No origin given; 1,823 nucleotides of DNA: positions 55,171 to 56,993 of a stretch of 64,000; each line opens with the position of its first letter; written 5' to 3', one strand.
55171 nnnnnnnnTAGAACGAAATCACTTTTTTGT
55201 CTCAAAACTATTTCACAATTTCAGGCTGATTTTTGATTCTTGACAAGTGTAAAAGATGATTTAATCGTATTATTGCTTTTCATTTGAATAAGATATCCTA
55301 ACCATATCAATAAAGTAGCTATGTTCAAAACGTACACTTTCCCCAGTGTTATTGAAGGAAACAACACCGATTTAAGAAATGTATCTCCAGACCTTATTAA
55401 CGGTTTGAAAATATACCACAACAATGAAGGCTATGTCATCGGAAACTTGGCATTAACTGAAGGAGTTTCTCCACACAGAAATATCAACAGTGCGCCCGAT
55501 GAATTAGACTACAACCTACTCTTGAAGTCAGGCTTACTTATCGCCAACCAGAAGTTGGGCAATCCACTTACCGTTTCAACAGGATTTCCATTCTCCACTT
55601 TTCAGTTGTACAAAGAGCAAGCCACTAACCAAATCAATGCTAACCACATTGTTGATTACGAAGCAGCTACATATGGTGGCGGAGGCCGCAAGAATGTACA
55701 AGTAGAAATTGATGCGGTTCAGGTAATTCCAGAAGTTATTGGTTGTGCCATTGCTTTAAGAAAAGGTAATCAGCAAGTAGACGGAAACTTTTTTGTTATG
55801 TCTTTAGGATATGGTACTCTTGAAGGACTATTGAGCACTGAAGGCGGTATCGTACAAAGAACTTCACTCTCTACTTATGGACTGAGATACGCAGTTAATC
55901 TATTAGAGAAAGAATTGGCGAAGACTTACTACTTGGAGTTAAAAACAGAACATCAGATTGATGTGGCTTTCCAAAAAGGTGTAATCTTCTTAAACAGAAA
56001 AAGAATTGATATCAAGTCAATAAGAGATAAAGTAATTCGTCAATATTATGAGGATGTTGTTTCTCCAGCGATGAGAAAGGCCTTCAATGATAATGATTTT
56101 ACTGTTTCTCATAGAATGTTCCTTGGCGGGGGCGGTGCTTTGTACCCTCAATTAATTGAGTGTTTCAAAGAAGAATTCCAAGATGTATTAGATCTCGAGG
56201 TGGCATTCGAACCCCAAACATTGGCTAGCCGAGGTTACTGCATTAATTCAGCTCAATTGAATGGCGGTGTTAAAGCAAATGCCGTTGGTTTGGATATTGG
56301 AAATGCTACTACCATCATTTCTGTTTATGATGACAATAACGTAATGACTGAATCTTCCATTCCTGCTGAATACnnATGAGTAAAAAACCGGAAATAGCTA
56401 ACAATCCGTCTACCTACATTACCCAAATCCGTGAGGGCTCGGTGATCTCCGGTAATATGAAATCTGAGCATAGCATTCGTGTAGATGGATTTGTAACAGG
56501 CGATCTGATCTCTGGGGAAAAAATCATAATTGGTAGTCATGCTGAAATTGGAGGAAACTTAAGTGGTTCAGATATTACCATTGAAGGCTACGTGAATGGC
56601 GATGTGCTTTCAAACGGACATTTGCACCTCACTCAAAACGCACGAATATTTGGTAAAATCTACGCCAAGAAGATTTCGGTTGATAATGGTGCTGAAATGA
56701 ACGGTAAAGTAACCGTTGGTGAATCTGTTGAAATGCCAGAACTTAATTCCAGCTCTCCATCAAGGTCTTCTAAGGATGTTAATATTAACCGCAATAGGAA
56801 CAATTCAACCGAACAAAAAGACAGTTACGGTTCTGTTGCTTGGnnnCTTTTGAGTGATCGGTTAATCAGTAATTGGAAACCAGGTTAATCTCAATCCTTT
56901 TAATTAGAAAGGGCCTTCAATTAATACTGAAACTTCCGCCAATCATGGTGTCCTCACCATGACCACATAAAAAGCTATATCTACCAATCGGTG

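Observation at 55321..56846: Circularly permuted actin-like ATPase coupled to a bactofilin: candidate new two-filament cytoskeletal system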

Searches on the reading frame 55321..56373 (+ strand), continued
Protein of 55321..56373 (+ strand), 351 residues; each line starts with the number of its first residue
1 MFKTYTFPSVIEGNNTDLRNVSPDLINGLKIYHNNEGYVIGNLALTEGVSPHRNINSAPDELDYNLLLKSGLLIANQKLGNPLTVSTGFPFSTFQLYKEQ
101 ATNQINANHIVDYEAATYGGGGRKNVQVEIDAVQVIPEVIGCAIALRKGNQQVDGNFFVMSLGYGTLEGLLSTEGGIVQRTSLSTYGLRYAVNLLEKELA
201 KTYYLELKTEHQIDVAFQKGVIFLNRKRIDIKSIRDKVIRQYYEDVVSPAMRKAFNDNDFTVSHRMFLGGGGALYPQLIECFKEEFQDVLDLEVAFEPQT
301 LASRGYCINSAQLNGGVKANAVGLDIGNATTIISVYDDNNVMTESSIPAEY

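Call 47: find_encoding_contigs(protein=P0190, flank=4000, max_places=2)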
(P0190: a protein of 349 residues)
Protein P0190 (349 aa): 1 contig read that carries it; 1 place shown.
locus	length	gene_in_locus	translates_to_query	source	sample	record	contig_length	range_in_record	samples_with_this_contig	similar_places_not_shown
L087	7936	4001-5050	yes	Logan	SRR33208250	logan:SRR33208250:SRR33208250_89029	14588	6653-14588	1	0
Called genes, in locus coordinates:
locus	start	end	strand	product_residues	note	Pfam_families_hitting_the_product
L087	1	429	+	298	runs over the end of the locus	PF00126:HTH_1, PF03466:LysR_substrate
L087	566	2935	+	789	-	PF03104:DNA_pol_B_exo1, PF00136:DNA_pol_B, PF03175:DNA_pol_B_2 (faint)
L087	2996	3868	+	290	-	PF02739:5_3_exonuc_N, PF01367:5_3_exonuc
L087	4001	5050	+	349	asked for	PF17989:ALP_N (weak)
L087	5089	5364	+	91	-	-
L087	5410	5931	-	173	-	-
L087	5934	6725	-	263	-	PF00149:Metallophos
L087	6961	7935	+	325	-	?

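Call 50: search_protein_families(library=pfam, proteins=[L081:5046-5357:+, L084:5028-5294:+, L085:3363-3710:+, L087:5089-5361:+, L081:4001-5041:+, L084:4001-5023:+, P0198, P0208], max_evalue=1)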
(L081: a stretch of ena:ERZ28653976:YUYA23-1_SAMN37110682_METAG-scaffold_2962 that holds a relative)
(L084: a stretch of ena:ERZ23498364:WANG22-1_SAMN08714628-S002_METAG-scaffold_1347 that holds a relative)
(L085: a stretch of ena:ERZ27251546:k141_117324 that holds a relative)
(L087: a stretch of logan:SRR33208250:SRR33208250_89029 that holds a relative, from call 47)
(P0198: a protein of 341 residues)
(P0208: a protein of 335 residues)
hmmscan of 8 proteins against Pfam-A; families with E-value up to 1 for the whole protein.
L081:5046-5357:+ (104 aa): 1 family
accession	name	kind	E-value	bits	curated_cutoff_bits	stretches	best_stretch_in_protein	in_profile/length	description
PF21151.2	CSN1_C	-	0.19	11.8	26.8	1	55-66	14-25/28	COP9 signalosome complex subunit 1, C-terminal helix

L084:5028-5294:+ (89 aa): 0 families

L085:3363-3710:+ (116 aa): 0 families

L087:5089-5361:+ (91 aa): 0 families

L081:4001-5041:+ (347 aa): 3 families
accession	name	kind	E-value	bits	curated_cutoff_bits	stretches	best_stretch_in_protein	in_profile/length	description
PF17989.7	ALP_N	-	1.2e-05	26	26.3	1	4-105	19-121/148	Actin like proteins N terminal domain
PF21522.3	MreB-like_C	-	0.0024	18.9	27.8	1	187-279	30-115/123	Archaeal actin homologue MreB-like, C-terminal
PF22128.2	Alp7A_like_C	-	0.0081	16.4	22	1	229-293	77-135/156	Alp7A C-terminal domain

L084:4001-5023:+ (341 aa): 3 families
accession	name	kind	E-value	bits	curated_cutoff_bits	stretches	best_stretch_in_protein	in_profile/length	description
PF17989.7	ALP_N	-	3.6e-08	34.2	26.3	1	2-137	18-148/148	Actin like proteins N terminal domain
PF00022.25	Actin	-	0.0083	15.2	27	1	152-200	146-194/410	Actin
PF16929.11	Asp2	-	0.18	11.3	28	1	203-247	153-195/504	Accessory Sec system GspB-transporter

P0198 (341 aa): 3 families
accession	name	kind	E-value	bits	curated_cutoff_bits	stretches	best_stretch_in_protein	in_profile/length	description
PF17989.7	ALP_N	-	1e-35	123.6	26.3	1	7-162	1-148/148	Actin like proteins N terminal domain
PF21522.3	MreB-like_C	-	2.2e-17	64.2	27.8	1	187-302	1-119/123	Archaeal actin homologue MreB-like, C-terminal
PF02543.21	Carbam_trans_N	-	0.038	13.8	24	1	208-301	225-315/346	Carbamoyltransferase N-terminus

P0208 (335 aa): 4 families
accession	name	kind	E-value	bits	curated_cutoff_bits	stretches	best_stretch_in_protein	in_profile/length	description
PF17989.7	ALP_N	-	8.3e-31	107.6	26.3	1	6-162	1-148/148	Actin like proteins N terminal domain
PF21522.3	MreB-like_C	-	1.1e-22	81.4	27.8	1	187-305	1-121/123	Archaeal actin homologue MreB-like, C-terminal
PF21523.3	ParM_N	-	6.7e-06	26.7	27.4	1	186-310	8-136/159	Plasmid segregation protein ParM, C-terminal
PF22128.2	Alp7A_like_C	-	1.5e-05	25.2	22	1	253-310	80-138/156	Alp7A C-terminal domain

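Call 52: find_encoding_contigs(protein=P0208, flank=4000, max_places=2)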
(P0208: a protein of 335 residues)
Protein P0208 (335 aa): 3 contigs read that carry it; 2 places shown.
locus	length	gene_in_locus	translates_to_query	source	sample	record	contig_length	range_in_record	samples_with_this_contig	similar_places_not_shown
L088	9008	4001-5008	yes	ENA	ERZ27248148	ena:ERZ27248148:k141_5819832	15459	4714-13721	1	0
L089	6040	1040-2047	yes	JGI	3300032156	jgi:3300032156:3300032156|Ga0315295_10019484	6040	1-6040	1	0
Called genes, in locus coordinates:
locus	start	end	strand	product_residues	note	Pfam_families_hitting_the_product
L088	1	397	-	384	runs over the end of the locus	PF24568:CC_PcsB, PF01551:Peptidase_M23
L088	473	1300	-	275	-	PF18075:FtsX_ECD, PF02687:FtsX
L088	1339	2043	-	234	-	PF00005:ABC_tran, PF13304:AAA_21 (faint)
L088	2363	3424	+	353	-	PF17989:ALP_N, PF21522:MreB-like_C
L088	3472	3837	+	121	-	-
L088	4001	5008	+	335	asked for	PF17989:ALP_N, PF21522:MreB-like_C, PF21523:ParM_N (faint), PF22128:Alp7A_like_C (faint)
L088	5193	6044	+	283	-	PF12728:HTH_17, PF01209:Ubie_methyltran, PF13489:Methyltransf_23, PF06325:PrmA, PF13649:Methyltransf_25, PF13847:Methyltransf_31, PF08241:Methyltransf_11, PF08242:Methyltransf_12, +2 more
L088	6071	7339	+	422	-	PF00330:Aconitase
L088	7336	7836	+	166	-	PF00694:Aconitase_C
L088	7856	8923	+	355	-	PF00180:Iso_dh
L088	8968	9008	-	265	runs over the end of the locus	PF00037:Fer4 (weak), PF12797:Fer4_2 (faint), PF13237:Fer4_10 (weak), PF14697:Fer4_21, PF12837:Fer4_6 (weak), PF12838:Fer4_7, PF13187:Fer4_9, PF00037:Fer4 (weak), +1 more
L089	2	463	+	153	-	?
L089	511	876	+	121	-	-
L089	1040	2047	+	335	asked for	PF17989:ALP_N, PF21522:MreB-like_C, PF21523:ParM_N (faint), PF22128:Alp7A_like_C (faint)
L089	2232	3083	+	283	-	PF12728:HTH_17, PF01209:Ubie_methyltran, PF13489:Methyltransf_23, PF06325:PrmA, PF13649:Methyltransf_25, PF13847:Methyltransf_31, PF08241:Methyltransf_11, PF08242:Methyltransf_12, +2 more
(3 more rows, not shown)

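Call 53: find_encoding_contigs(protein=P0285, flank=4000, max_places=2)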
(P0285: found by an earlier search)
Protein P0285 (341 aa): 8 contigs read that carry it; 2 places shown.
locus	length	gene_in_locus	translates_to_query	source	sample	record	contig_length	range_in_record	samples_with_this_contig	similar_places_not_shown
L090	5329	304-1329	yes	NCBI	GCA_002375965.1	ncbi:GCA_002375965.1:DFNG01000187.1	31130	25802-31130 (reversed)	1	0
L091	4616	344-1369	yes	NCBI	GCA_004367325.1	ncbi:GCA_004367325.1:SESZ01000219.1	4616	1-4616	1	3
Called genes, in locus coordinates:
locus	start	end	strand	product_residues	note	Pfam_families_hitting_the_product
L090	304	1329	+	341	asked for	PF17989:ALP_N, PF21522:MreB-like_C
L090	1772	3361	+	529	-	PF00753:Lactamase_B, PF23023:Anti-Pycsar_Apyc1 (faint), PF12706:Lactamase_B_2 (faint), PF16661:Lactamase_B_6, PF10996:Beta-Casp, PF07521:RMMBL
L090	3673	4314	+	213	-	PF01205:Impact_N, PF09186:DUF1949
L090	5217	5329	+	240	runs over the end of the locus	PF02540:NAD_synthase, PF03054:tRNA_Me_trans (faint)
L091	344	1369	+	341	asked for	PF17989:ALP_N, PF21522:MreB-like_C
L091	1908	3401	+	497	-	PF00753:Lactamase_B (weak), PF10996:Beta-Casp, PF07521:RMMBL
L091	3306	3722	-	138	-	-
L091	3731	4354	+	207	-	PF01205:Impact_N, PF09186:DUF1949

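Call 65: predict_structure(alignment_id=A3)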
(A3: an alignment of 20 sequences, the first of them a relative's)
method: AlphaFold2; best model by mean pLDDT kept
length: 432 residues; sequences in the alignment: 20
mean_pLDDT: 62.2   pTM: 0.65
mean pLDDT of the five models: 62.2, 52.2, 44.5, 43.5, 40.7
residues with pLDDT >= 90: 37; 70-90: 156; 50-70: 100; < 50: 139
segments of 3 or more residues with pLDDT < 50: 10-46, 48-57, 118-123, 341-420, 430-432
pLDDT, mean of each block of 10 residues (from residue 1): 74 39 39 43 45 47 69 81 88 72 72 54 64 87 91 85 75 73 58 66 56 57 65 73 80 77 84 75 83 87 94 90 79 79 32 24 29 28 26 26 29 34 50 40
secondary structure, 60 per line:
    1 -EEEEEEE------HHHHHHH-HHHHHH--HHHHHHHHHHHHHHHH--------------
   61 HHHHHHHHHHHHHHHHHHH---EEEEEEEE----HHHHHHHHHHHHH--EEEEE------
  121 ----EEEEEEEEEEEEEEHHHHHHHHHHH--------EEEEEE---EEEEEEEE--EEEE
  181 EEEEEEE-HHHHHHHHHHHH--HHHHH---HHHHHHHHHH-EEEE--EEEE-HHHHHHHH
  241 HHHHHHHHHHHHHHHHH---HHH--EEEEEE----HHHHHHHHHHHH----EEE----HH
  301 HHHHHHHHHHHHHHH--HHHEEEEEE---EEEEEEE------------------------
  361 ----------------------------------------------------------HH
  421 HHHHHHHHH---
elements in order: E2-8 H15-21 H23-28 H31-46 H61-79 E83-90 H95-107 E110-114 E125-138 H139-149 E158-163 E167-174 E177-187 H189-200 H203-207 H211-220 E222-225 E228-231 H233-257 E266-271 H276-287 E292-294 H299-315 E321-326 E330-336 H419-429

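Call 67: search_protein_families(library=phrogs, proteins=[window:55321-56373:+, L084:4001-5023:+, L084:5028-5294:+, L081:5046-5357:+, L087:5089-5361:+, L085:3363-3710:+], max_evalue=0.01)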
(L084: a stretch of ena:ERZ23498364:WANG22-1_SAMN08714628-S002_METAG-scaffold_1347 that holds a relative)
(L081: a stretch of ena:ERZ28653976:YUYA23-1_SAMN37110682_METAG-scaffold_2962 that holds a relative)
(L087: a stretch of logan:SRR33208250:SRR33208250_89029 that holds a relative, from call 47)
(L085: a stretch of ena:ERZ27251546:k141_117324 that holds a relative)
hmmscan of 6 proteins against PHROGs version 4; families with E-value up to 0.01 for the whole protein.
window:55321-56373:+ (351 aa): 0 families

L084:4001-5023:+ (341 aa): 1 family
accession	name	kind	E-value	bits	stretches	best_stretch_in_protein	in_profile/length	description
phrog_691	-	DNA, RNA and nucleotide metabolism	2.7e-22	80.4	1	4-325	27-328/329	partition protein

L084:5028-5294:+ (89 aa): 0 families

L081:5046-5357:+ (104 aa): 0 families

L087:5089-5361:+ (91 aa): 0 families

L085:3363-3710:+ (116 aa): 0 families

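Call 68: search_protein_families(library=padloc, proteins=[window:55321-56373:+], max_evalue=0.01)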
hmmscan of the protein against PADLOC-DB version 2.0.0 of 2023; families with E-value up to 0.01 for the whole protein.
window:55321-56373:+ (351 aa): 1 family
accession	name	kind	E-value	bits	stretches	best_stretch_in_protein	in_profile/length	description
PDLC01136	RT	-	0.005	14.3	1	192-261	42-106/263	RT (reverse transcriptase)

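Call 70: search_dna_similar(query=window:55321-56373:+, collection=plasmids, mode=protein, max_evalue=0.00001, max_rows=15)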
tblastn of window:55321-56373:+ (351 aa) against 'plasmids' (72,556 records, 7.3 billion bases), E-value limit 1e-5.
No match.

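Call 71: search_dna_similar(query=L084:4001-5023:+, collection=plasmids, mode=protein, max_evalue=0.00001, max_rows=15)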
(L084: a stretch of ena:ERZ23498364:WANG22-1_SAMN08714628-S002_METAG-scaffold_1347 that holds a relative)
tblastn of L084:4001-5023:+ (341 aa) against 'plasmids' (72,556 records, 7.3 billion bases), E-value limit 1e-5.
No match.

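Call 72: search_dna_similar(query=L087:4001-5047:+, collection=phages, mode=protein, max_evalue=0.001, max_rows=10)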
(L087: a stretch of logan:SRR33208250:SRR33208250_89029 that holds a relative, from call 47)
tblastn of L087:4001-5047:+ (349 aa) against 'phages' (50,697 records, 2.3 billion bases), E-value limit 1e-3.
No match.

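Call 73: search_dna_similar(query=L084:4001-5023:+, collection=phages, mode=protein, max_evalue=0.001, max_rows=10)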
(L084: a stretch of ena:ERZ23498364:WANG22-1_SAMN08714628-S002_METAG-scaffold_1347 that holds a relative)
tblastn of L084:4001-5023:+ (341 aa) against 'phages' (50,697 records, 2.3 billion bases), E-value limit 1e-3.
No match.

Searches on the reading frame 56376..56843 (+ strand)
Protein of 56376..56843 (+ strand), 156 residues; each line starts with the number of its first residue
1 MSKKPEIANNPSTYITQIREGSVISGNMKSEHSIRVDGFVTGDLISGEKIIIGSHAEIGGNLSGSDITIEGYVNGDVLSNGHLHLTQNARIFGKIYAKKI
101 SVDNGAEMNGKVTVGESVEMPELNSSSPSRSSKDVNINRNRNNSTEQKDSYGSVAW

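Call 3: search_protein_families(library=pfam, proteins=[window:56376-56843:+], max_evalue=1)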
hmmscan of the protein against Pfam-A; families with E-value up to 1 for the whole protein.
window:56376-56843:+ (156 aa): 4 families
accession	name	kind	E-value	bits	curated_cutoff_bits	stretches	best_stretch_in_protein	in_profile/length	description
PF04519.19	Bactofilin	-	6.1e-22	78.2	27.9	1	17-112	2-97/98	Polymer-forming cytoskeletal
PF25338.1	C2_DCK_4th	-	0.038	14.5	27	0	67-99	80-112/135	Fourth C2 domain of dock-like protein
PF11999.13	Ice_binding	-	0.068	13.3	28.7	1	67-103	165-203/208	Ice-binding-like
PF10833.13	DUF2572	-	0.21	11.6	23.8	1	65-118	147-202/219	Protein of unknown function (DUF2572)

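Call 4: search_protein_families(library=ncbifam, proteins=[window:56376-56843:+], max_evalue=1)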
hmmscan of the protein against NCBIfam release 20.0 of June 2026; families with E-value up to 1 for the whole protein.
window:56376-56843:+ (156 aa): 2 families
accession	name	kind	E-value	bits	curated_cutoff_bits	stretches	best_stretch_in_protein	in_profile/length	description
NF040481.1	YdcK_fam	equivalog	0.0067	15.4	350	1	14-86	230-306/326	YdcK family protein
NF012196.1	Ig_like_ice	domain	0.0076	16.1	50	0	65-106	48-85/108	Ig-like domain-containing protein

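Call 67: search_protein_families(library=phrogs, proteins=[window:56376-56843:+], max_evalue=0.01)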
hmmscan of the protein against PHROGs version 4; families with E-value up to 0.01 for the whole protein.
window:56376-56843:+ (156 aa): 0 families

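Call 68: search_protein_families(library=padloc, proteins=[window:56376-56843:+], max_evalue=0.01)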
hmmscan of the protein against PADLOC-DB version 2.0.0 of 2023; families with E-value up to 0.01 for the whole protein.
window:56376-56843:+ (156 aa): 0 families
